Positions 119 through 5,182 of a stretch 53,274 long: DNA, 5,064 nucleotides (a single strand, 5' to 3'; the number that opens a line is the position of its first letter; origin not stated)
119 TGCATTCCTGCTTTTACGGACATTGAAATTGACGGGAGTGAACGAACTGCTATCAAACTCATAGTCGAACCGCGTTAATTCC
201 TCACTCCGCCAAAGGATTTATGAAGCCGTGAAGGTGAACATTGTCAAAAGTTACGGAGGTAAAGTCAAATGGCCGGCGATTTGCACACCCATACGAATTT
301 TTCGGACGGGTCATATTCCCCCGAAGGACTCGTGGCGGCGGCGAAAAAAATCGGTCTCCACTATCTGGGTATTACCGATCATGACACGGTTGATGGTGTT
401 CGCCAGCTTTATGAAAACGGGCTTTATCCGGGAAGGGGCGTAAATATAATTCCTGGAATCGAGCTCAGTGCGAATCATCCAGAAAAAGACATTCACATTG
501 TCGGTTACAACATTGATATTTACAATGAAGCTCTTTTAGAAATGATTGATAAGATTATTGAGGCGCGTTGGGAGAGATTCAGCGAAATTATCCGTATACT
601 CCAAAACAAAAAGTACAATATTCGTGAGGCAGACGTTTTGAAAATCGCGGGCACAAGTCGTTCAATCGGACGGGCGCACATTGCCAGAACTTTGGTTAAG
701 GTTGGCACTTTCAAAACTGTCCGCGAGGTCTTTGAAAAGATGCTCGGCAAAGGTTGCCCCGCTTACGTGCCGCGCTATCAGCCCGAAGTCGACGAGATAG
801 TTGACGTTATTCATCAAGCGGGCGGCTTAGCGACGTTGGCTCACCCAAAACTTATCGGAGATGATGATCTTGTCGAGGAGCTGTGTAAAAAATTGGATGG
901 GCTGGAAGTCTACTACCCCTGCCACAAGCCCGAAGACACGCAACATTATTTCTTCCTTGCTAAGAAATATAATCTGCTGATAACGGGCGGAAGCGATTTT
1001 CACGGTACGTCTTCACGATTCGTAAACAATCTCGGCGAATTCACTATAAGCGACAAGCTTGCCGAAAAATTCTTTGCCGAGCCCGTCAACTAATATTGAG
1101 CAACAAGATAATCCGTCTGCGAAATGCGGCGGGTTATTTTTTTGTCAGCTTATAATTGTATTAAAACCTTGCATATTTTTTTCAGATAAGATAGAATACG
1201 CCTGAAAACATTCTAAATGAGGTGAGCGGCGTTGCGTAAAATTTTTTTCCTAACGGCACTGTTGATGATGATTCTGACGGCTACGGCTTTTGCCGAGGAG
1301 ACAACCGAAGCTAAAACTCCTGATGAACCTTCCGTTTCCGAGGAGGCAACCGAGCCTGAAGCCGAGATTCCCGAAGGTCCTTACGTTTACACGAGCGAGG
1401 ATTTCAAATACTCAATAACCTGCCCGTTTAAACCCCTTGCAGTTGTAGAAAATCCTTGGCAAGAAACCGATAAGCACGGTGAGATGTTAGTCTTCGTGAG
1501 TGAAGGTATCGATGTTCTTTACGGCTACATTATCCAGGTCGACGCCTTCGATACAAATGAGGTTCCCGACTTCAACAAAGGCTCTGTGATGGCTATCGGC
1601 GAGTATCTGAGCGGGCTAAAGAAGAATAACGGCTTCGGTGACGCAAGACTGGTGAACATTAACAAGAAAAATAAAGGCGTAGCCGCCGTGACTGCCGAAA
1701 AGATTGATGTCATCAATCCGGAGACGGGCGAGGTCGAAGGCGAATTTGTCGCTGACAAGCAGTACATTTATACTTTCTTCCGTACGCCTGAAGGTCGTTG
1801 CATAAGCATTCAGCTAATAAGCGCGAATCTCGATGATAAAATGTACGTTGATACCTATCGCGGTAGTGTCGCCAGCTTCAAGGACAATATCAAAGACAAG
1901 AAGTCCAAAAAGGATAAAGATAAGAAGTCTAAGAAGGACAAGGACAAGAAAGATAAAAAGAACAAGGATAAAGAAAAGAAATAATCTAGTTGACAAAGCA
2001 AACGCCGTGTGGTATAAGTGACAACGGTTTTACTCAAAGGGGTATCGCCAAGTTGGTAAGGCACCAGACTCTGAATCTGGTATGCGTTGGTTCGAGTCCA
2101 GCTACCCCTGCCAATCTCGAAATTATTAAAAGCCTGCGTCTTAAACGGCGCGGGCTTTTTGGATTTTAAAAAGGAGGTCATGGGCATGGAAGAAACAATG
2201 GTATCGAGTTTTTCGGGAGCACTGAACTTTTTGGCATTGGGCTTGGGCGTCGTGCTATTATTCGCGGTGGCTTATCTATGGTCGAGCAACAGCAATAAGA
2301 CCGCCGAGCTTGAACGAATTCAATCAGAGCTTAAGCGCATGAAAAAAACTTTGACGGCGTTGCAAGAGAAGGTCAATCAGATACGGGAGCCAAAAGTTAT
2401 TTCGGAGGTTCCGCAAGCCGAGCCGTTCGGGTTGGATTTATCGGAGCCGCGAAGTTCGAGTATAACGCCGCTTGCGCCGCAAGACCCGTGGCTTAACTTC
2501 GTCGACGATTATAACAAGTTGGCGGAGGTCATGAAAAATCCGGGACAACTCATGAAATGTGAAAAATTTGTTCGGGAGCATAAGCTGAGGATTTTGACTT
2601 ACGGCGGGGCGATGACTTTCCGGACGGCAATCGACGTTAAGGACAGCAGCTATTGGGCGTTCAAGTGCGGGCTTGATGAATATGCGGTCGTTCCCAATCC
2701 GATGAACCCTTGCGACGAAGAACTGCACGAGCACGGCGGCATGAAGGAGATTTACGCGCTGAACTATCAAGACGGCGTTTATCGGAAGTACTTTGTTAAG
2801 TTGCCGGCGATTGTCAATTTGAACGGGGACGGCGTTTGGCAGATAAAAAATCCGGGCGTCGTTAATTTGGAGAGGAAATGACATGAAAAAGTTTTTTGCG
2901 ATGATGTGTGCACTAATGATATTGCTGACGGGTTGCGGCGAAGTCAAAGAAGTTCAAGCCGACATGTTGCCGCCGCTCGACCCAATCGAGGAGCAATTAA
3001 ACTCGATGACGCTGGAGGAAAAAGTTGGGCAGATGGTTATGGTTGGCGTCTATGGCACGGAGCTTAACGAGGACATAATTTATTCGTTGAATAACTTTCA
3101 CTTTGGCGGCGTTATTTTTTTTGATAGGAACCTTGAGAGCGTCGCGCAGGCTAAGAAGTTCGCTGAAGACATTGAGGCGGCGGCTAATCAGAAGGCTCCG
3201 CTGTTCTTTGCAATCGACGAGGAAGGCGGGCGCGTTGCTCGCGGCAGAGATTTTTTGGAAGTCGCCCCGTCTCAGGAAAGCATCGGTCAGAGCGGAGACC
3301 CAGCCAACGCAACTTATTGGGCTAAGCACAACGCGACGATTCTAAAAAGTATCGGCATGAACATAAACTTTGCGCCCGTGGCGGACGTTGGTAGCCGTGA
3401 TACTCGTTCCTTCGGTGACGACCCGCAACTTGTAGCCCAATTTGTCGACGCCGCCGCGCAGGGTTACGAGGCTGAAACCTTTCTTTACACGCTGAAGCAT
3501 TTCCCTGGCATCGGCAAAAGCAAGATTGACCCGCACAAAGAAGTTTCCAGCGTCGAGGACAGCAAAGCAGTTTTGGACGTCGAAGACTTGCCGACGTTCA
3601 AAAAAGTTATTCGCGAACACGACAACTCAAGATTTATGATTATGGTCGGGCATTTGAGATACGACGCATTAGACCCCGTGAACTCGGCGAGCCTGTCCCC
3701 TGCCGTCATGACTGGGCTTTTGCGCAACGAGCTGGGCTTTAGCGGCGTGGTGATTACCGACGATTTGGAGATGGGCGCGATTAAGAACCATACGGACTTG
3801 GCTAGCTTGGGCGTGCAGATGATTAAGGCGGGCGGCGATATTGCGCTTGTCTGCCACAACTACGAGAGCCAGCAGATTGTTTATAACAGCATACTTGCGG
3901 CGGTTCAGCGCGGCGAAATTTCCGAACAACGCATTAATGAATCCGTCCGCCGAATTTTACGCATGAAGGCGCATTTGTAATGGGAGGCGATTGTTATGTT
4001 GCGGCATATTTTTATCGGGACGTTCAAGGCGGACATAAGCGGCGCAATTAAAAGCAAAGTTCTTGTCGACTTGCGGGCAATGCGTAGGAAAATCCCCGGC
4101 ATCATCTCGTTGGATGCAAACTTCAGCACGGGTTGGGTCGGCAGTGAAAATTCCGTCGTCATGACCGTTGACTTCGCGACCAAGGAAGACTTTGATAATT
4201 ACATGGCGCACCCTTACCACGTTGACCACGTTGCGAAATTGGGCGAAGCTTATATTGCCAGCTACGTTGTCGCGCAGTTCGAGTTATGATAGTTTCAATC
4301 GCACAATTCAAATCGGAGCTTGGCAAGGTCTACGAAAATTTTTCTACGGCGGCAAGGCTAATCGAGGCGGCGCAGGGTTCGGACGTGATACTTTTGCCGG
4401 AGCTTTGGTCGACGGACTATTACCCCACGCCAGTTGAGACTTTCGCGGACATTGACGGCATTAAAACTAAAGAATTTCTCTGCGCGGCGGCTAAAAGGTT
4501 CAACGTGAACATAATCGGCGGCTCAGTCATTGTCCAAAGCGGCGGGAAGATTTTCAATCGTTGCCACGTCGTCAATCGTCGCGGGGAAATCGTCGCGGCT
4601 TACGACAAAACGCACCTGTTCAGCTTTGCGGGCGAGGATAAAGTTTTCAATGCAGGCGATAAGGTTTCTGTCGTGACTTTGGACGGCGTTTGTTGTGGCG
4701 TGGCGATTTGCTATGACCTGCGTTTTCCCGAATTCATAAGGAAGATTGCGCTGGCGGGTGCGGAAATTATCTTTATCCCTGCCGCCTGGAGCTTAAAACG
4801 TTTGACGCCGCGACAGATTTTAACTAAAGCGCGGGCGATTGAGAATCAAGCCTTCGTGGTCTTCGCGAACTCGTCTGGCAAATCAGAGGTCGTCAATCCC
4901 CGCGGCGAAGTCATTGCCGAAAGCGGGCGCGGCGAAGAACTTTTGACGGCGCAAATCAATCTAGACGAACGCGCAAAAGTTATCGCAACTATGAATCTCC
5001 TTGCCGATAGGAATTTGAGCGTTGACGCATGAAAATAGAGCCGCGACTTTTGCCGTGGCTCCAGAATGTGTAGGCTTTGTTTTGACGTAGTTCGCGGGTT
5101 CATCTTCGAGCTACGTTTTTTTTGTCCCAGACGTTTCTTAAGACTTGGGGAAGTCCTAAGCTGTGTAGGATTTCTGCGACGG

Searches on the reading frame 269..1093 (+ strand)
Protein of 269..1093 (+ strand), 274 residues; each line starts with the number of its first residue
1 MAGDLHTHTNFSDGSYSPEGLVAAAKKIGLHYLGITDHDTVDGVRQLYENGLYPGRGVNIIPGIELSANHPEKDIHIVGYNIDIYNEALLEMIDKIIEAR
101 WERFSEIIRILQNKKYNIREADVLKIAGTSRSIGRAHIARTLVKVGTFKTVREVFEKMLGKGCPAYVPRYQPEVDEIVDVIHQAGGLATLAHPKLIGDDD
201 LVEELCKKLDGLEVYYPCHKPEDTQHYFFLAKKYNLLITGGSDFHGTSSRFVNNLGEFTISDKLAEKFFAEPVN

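Call 22: search_protein_families(library=pfam, proteins=[window:269-1093:+])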
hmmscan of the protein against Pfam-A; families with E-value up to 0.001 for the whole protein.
window:269-1093:+ (274 aa): 1 family
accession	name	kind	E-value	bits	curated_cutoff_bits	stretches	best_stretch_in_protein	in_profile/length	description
PF02811.25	PHP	-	9.3e-13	49.3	26.4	1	4-85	1-71/164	PHP domain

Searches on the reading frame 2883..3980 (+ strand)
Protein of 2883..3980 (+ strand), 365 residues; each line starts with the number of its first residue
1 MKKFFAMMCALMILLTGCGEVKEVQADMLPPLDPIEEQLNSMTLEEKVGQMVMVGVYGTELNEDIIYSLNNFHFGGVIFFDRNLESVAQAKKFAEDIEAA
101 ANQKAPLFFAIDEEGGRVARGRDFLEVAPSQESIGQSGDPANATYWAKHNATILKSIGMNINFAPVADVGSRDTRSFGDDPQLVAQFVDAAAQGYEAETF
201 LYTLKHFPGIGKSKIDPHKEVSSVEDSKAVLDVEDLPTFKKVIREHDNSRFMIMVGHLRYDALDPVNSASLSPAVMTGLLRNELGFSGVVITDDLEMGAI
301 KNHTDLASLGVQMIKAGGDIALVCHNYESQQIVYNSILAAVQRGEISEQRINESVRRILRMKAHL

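Call 22: search_protein_families(library=pfam, proteins=[window:2883-3980:+])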
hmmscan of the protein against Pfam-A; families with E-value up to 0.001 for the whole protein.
window:2883-3980:+ (365 aa): 1 family
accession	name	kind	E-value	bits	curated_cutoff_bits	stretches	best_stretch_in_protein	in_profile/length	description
PF00933.27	Glyco_hydro_3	-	3.2e-70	237.5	27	1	43-360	1-315/316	Glycosyl hydrolase family 3 N terminal domain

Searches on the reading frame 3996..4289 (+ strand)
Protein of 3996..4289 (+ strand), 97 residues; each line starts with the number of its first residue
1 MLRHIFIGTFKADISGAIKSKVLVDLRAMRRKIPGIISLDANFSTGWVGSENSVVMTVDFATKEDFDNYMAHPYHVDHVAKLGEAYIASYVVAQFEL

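Call 22: search_protein_families(library=pfam, proteins=[window:3996-4289:+])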
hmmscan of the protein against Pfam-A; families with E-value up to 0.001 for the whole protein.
window:3996-4289:+ (97 aa): 1 family
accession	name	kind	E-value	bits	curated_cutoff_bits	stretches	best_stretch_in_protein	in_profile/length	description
PF07876.18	Dabb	-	1.5e-12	48.5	25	1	2-96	1-95/96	Stress responsive A/B Barrel Domain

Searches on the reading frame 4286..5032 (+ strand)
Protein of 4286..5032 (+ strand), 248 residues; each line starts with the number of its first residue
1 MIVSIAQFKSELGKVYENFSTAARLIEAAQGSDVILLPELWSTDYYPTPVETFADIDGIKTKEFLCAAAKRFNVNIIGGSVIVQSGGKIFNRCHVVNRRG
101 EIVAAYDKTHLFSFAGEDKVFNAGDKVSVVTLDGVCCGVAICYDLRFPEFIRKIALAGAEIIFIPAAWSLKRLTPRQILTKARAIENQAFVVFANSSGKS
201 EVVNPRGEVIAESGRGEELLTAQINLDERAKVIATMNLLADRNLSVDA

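Call 22: search_protein_families(library=pfam, proteins=[window:4286-5032:+])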
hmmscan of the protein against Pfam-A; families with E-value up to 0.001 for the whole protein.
window:4286-5032:+ (248 aa): 1 family
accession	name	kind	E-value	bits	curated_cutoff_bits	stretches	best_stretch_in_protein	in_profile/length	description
PF00795.27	CN_hydrolase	-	7e-43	147.2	23.2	1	4-230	3-252/256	Carbon-nitrogen hydrolase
